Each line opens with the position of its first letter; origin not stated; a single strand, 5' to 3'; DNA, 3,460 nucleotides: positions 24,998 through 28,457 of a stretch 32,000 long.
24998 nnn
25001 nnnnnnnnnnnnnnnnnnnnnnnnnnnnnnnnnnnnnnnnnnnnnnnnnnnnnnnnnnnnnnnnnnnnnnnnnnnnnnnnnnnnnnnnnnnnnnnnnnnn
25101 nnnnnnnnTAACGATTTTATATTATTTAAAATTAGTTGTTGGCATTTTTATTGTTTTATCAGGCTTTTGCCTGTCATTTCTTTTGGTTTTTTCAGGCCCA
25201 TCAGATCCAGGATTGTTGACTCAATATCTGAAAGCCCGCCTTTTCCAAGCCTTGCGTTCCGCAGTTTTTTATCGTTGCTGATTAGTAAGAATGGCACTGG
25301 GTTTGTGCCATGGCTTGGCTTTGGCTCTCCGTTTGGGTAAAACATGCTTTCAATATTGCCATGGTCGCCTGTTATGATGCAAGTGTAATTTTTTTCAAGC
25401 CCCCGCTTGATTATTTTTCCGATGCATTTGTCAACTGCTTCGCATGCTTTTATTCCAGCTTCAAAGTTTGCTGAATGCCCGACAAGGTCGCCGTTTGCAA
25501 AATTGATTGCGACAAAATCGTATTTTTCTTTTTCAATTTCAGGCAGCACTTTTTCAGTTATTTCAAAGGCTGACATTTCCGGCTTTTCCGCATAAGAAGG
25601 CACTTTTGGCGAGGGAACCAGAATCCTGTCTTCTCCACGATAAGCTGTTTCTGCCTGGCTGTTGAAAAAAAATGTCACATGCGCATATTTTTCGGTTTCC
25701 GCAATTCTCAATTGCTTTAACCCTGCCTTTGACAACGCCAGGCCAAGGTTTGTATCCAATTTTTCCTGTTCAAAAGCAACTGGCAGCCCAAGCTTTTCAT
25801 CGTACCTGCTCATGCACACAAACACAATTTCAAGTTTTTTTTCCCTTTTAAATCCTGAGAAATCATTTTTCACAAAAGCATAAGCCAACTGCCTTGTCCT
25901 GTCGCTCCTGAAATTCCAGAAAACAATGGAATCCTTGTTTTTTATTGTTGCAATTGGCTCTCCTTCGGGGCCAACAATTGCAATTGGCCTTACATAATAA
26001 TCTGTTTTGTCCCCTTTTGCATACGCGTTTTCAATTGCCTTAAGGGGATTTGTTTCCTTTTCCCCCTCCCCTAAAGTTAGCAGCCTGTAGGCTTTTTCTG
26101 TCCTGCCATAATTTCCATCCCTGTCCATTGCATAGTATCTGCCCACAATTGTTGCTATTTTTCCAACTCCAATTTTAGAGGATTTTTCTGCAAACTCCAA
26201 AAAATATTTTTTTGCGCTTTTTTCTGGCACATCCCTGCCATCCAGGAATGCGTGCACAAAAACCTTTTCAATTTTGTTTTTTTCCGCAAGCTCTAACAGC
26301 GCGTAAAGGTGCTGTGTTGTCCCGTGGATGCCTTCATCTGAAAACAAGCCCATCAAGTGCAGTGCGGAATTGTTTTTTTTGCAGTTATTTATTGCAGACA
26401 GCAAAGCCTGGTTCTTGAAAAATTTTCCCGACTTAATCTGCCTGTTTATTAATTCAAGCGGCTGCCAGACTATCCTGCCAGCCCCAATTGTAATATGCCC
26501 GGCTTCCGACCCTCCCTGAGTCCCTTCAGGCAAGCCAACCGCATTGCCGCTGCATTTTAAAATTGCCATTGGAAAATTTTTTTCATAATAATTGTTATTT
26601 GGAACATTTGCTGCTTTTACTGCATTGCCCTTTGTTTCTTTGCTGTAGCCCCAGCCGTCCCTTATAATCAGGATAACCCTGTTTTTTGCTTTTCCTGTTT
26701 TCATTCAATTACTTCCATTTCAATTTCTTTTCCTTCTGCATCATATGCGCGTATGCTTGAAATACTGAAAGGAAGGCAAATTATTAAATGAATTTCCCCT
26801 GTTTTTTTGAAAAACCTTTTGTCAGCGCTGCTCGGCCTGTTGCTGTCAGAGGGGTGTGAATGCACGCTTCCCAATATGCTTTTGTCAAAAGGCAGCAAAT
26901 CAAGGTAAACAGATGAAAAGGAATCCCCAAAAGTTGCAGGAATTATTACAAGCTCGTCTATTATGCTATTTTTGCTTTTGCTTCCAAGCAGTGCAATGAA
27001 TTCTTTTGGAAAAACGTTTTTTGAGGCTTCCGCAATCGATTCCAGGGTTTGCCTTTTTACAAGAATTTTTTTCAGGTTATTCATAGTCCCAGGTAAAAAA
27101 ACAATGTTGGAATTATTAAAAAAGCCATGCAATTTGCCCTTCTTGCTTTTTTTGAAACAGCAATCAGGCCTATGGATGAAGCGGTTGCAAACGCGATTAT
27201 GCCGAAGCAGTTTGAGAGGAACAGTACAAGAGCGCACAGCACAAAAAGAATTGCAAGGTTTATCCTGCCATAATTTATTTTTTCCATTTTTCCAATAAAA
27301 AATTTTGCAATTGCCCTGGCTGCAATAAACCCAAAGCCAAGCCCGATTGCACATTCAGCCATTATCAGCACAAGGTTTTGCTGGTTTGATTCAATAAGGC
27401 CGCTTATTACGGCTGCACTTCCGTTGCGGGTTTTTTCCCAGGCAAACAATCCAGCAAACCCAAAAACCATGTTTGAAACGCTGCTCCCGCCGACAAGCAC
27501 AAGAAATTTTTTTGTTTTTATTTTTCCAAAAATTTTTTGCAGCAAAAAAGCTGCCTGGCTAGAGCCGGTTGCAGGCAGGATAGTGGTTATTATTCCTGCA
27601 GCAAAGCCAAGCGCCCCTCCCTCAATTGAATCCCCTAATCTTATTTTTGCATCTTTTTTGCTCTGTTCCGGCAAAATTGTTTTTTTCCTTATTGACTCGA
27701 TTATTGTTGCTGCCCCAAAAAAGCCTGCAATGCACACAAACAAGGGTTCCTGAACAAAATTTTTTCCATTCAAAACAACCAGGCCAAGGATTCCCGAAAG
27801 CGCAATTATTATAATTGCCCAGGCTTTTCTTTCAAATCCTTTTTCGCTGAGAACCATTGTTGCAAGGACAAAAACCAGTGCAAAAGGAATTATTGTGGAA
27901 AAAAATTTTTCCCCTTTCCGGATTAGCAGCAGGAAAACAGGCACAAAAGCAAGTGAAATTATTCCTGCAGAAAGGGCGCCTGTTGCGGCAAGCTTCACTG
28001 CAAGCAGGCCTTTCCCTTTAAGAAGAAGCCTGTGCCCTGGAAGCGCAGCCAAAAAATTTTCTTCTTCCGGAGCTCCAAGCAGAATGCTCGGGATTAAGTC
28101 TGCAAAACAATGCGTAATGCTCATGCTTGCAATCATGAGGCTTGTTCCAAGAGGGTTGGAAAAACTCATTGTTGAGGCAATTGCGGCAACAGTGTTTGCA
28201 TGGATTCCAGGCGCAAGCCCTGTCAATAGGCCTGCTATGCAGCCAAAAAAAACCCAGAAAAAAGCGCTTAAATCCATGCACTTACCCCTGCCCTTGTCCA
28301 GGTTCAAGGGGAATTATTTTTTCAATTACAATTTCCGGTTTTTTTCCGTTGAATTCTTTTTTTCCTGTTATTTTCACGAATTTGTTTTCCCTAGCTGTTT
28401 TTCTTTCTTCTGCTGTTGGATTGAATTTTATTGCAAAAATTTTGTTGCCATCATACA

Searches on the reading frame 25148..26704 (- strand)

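Call 48: search_protein_families(library=pfam, proteins=[window:25148-26704:-], max_evalue=0.001)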
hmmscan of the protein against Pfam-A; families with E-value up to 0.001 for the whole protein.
window:25148-26704:- (518 aa): 4 families
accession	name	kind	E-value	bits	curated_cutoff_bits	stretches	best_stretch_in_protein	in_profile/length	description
PF06415.18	iPGM_N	-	2e-79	266.5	27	1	86-303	1-217/217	BPG-independent PGAM N-terminus (iPGM_N)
PF01676.23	Metalloenzyme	-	6.3e-67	226.2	24.3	1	9-506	2-252/252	Metalloenzyme superfamily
PF01663.27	Phosphodiest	-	7.5e-06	26.2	23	1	387-449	157-220/342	Type I phosphodiesterase / nucleotide pyrophosphatase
PF00884.28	Sulfatase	-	7.8e-06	25.8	25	1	419-503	208-300/301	Sulfatase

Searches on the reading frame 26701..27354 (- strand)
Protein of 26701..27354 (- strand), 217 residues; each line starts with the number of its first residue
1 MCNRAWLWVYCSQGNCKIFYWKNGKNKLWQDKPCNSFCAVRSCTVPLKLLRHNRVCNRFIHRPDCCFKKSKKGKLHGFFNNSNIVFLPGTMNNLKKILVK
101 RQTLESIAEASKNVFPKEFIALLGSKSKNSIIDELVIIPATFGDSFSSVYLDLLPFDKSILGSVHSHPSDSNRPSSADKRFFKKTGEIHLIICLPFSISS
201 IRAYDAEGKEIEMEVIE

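Call 48: search_protein_families(library=pfam, proteins=[window:26701-27354:-], max_evalue=0.001)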
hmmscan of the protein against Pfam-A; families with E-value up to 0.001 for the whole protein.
window:26701-27354:- (217 aa): 1 family
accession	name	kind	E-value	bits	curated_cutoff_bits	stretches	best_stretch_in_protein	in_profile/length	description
PF14464.11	Prok-JAB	-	3.6e-10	40.2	25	1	102-193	3-101/114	Prokaryotic homologs of the JAB domain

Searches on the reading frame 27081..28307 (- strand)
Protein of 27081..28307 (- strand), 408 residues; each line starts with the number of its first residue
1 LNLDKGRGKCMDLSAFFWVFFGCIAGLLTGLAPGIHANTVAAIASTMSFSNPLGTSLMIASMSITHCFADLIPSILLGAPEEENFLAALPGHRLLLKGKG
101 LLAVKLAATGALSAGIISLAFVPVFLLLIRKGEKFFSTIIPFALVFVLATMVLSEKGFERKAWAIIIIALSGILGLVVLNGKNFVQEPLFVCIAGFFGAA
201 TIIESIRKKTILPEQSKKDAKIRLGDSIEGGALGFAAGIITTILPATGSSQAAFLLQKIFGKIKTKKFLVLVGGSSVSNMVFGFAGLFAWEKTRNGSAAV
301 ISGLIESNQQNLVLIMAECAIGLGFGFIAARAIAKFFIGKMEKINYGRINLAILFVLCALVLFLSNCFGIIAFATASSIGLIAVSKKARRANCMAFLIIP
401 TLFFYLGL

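Call 48: search_protein_families(library=pfam, proteins=[window:27081-28307:-], max_evalue=0.001)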
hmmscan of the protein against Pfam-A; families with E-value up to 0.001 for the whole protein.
window:27081-28307:- (408 aa): 1 family
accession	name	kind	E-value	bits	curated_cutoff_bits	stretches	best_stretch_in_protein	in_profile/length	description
PF01970.21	TctA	-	4.7e-45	154.4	28.9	1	17-394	2-422/423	Tripartite tricarboxylate transporter TctA family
